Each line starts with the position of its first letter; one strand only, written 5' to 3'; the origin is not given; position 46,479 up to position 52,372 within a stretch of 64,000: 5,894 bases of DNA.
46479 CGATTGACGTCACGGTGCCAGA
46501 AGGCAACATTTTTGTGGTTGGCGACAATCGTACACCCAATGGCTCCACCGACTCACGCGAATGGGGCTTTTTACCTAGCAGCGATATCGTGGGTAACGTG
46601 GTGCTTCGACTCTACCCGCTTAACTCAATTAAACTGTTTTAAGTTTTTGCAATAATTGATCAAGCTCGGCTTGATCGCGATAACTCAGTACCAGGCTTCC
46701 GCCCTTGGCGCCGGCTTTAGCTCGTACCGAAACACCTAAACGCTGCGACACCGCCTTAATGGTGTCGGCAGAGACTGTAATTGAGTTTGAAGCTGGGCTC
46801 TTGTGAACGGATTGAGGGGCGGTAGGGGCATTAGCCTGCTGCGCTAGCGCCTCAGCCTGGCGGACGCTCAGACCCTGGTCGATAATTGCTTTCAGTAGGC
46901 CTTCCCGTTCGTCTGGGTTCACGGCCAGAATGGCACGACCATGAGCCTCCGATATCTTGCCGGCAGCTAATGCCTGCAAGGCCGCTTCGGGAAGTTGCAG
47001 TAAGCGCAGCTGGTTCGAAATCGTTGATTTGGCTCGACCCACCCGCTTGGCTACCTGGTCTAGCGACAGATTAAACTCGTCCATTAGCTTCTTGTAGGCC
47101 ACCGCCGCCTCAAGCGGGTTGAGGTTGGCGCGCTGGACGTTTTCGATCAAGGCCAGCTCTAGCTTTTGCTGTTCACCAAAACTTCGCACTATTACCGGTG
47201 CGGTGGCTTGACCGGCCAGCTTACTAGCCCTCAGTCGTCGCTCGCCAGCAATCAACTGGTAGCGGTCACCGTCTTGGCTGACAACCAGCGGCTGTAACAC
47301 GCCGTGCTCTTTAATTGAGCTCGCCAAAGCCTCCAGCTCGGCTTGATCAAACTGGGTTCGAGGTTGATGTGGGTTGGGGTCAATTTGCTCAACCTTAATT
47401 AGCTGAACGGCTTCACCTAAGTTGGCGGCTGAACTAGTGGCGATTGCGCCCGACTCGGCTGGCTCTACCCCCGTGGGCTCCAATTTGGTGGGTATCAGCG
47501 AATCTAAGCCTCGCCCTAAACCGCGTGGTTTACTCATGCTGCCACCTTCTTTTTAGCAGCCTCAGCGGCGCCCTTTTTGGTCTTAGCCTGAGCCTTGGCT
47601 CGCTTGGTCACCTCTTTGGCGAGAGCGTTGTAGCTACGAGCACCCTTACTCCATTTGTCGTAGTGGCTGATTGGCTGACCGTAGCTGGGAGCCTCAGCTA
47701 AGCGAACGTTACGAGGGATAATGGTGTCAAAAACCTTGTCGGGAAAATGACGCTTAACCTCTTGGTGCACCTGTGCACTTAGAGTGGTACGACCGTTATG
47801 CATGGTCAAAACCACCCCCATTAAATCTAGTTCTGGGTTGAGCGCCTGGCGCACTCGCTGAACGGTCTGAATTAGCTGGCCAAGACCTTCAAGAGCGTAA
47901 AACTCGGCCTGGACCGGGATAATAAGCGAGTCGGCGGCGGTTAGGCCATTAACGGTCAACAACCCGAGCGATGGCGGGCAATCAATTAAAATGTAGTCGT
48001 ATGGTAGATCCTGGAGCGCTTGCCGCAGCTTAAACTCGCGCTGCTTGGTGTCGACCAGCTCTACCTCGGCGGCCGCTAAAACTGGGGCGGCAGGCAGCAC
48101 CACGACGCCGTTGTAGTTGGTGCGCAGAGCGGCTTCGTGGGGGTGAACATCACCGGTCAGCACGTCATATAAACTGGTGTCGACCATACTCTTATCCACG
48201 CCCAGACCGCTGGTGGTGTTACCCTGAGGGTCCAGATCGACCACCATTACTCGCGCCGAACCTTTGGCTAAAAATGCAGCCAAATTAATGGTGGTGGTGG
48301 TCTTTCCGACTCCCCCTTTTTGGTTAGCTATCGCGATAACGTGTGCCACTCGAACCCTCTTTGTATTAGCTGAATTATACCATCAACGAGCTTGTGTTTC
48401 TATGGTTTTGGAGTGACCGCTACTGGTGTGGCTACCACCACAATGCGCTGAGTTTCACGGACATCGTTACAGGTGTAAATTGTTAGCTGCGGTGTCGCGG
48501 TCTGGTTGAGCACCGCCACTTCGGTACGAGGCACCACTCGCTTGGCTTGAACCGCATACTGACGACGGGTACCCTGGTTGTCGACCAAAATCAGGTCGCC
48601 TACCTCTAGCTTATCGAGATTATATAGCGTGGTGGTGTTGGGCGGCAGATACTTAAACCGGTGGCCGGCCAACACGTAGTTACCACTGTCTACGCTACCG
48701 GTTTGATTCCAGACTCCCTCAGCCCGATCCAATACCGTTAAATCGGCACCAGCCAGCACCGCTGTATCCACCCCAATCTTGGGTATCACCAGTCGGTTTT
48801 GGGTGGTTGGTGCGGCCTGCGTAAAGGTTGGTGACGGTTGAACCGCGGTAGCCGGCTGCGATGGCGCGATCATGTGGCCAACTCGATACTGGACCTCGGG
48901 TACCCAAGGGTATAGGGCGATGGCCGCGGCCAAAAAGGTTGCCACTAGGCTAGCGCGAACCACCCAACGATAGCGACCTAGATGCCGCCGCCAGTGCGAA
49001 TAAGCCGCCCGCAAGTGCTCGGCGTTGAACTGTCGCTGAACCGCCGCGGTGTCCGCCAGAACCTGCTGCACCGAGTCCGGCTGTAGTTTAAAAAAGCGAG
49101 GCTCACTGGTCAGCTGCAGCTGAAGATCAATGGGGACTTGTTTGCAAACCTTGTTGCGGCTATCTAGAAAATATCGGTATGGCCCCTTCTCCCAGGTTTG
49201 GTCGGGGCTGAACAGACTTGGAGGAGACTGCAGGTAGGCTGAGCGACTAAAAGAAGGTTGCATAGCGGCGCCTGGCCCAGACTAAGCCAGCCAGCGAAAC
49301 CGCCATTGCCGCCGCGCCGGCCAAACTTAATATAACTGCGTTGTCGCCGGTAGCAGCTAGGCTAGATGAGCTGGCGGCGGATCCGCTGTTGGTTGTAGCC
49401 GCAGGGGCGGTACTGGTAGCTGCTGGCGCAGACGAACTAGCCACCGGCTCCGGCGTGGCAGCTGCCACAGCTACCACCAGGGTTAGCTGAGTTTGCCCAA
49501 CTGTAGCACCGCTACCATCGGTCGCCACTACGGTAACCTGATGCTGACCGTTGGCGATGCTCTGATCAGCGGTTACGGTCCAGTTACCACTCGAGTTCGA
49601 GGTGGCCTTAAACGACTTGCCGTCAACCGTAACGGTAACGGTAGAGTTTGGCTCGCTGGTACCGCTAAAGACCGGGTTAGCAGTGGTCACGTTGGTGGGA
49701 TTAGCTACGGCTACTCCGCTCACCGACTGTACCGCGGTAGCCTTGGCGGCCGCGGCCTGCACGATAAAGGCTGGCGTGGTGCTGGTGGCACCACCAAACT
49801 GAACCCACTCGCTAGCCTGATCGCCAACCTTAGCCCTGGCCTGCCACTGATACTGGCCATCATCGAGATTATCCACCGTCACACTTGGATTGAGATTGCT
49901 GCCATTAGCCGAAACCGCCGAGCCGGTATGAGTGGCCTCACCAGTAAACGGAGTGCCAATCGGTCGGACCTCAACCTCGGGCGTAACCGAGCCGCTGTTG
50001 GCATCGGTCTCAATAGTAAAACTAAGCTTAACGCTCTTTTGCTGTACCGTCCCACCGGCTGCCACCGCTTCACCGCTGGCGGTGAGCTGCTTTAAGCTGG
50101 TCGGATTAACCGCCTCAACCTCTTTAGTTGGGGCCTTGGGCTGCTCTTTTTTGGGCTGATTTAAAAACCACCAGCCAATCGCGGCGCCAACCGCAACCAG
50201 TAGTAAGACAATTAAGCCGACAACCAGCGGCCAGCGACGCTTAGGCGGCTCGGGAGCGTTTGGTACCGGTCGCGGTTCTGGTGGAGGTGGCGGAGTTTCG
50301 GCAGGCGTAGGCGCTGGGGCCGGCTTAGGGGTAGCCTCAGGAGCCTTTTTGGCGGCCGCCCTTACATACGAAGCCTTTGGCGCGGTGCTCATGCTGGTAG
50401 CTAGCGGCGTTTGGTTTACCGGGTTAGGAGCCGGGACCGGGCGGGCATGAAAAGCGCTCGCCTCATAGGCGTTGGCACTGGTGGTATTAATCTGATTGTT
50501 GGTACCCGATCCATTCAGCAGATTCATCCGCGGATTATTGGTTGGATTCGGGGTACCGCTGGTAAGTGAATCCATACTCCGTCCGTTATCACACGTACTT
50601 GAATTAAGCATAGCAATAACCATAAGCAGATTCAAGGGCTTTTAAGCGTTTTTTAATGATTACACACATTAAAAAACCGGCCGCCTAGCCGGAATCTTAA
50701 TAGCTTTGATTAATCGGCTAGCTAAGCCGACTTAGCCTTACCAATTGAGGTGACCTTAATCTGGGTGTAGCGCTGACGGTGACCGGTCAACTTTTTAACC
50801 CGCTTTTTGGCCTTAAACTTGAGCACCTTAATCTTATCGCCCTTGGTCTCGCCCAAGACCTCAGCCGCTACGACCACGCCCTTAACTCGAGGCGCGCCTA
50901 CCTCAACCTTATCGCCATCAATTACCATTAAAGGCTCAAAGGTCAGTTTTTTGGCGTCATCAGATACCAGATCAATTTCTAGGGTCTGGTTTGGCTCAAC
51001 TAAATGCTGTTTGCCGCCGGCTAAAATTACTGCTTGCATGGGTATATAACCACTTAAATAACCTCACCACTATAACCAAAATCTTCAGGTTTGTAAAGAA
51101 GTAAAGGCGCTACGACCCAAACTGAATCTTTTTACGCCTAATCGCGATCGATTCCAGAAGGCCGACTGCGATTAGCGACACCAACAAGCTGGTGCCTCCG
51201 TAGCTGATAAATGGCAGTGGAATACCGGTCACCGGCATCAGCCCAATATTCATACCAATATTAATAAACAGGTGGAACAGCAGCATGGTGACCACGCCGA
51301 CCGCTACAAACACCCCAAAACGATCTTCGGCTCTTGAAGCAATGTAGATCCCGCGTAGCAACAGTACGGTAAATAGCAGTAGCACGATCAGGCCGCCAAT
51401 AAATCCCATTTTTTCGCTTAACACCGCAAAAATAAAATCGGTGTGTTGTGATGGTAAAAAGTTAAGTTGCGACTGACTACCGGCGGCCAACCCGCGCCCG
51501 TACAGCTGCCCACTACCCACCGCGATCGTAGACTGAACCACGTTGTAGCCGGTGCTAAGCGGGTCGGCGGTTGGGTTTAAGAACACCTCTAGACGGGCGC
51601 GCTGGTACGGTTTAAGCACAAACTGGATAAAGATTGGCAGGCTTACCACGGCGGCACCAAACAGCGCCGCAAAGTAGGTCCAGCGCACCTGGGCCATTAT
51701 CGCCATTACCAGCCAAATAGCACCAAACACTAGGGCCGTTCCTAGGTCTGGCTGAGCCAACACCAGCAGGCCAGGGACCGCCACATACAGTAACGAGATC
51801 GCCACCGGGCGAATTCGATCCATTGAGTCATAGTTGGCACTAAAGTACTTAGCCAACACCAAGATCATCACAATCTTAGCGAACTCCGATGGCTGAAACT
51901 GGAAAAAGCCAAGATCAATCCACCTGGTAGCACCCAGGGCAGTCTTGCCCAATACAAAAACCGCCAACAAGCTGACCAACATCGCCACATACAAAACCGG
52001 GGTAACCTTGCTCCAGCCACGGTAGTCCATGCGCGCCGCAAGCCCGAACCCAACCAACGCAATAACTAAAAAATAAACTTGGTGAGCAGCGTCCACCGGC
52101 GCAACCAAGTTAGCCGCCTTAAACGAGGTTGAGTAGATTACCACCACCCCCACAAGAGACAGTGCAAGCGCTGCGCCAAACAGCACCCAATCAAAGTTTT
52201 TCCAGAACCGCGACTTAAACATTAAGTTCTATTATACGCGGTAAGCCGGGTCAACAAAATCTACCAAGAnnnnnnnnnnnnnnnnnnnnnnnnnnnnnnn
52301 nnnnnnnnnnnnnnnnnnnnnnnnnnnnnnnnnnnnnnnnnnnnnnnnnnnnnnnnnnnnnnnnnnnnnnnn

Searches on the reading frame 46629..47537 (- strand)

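Call 79: search_protein_families(library=pfam, proteins=[window:46629-47537:-], max_evalue=0.00001)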
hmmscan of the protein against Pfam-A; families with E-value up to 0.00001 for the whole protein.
window:46629-47537:- (302 aa): 3 families
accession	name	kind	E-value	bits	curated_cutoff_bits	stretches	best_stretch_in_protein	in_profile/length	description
PF17762.8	HTH_ParB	-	6.3e-32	110.2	22.6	1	138-236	2-101/102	ParB HTH domain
PF02195.25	ParB_N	-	9.1e-31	106.2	26.3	1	43-135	2-95/95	ParB N-terminal domain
PF23552.2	ParB_C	-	7.2e-09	35.4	23.8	1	263-300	12-50/50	ParB dimerisation domain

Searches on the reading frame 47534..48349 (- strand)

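Call 79: search_protein_families(library=pfam, proteins=[window:47534-48349:-], max_evalue=0.00001)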
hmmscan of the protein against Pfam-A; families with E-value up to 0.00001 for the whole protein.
window:47534-48349:- (271 aa): 6 families
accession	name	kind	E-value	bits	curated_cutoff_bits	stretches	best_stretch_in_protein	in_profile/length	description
PF13614.12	AAA_31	-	4.3e-62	209.6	27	1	3-175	2-176/177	AAA domain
PF01656.29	CbiA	-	6.5e-30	104.1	25.4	1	5-227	1-125/125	CobQ/CobB/MinD/ParA nucleotide binding domain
PF09140.17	MipZ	-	3.9e-13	49.7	20.7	1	3-45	1-43/262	ATPase MipZ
PF10609.15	ParA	-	4.5e-12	46.4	27.1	1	2-247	3-245/246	NUBPL iron-transfer P-loop NTPase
PF00142.24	Fer4_NifH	-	1.8e-11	44.5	25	1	10-253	7-250/271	4Fe-4S iron sulfur cluster binding proteins, NifH/frxC family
PF06564.18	CBP_BcsQ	-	9.9e-11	42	21.3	1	4-245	3-231/234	Cellulose biosynthesis protein BcsQ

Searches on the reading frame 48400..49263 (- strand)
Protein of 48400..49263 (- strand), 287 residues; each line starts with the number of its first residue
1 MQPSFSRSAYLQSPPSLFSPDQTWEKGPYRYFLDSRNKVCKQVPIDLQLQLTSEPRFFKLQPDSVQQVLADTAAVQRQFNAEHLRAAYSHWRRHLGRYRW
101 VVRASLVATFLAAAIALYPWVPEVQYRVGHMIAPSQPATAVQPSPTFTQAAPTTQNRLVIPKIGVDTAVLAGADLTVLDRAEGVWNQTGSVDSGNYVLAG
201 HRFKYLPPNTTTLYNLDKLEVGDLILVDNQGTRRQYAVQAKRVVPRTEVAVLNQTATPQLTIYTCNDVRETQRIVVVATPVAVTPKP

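Call 79: search_protein_families(library=pfam, proteins=[window:48400-49263:-], max_evalue=0.00001)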
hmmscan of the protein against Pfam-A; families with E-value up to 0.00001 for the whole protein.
window:48400-49263:- (287 aa): 1 family
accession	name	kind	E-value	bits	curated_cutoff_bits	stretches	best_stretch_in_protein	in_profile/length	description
PF04203.18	Sortase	-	1e-24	87.1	26.6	1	158-281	1-125/125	Sortase domain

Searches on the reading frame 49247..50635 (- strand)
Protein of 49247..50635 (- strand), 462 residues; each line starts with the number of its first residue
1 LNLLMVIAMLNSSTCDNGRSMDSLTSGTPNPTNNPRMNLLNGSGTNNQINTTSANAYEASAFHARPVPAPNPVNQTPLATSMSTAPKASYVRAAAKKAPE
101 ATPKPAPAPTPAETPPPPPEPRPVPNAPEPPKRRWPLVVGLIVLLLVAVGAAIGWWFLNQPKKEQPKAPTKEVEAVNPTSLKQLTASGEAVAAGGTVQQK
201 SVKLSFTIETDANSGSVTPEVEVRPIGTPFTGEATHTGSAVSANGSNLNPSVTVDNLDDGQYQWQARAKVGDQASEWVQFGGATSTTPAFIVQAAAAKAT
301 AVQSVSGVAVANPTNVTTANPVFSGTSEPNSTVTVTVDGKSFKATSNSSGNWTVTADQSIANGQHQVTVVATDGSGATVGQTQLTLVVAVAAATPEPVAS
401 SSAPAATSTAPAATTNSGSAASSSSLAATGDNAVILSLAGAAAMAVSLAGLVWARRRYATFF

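Call 79: search_protein_families(library=pfam, proteins=[window:49247-50635:-], max_evalue=0.00001)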
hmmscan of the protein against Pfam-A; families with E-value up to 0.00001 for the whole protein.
window:49247-50635:- (462 aa): 1 family
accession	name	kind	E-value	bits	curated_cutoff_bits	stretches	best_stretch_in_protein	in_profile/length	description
PF19077.6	Big_13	-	4e-12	47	27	1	300-388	9-100/102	Bacterial Ig-like domain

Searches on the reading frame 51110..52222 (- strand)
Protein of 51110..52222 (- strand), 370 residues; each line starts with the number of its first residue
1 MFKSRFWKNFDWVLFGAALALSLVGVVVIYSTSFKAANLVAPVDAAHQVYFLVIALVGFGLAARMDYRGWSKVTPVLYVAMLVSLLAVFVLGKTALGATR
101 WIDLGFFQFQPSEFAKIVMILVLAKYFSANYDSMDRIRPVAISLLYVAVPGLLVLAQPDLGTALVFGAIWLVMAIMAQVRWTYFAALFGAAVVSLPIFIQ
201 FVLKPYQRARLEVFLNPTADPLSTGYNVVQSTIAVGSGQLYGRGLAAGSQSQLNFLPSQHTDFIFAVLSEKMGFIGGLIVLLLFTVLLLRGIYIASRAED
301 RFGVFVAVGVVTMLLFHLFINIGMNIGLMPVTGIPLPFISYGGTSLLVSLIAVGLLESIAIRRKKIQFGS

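Call 6: search_protein_families(library=pfam, proteins=[window:51110-52222:-])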
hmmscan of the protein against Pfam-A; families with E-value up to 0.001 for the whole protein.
window:51110-52222:- (370 aa): 1 family
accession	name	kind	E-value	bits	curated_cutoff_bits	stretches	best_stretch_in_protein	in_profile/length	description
PF01098.24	FTSW_RODA_SPOVE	-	2e-107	359.7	26.4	1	14-364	4-355/356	Cell cycle protein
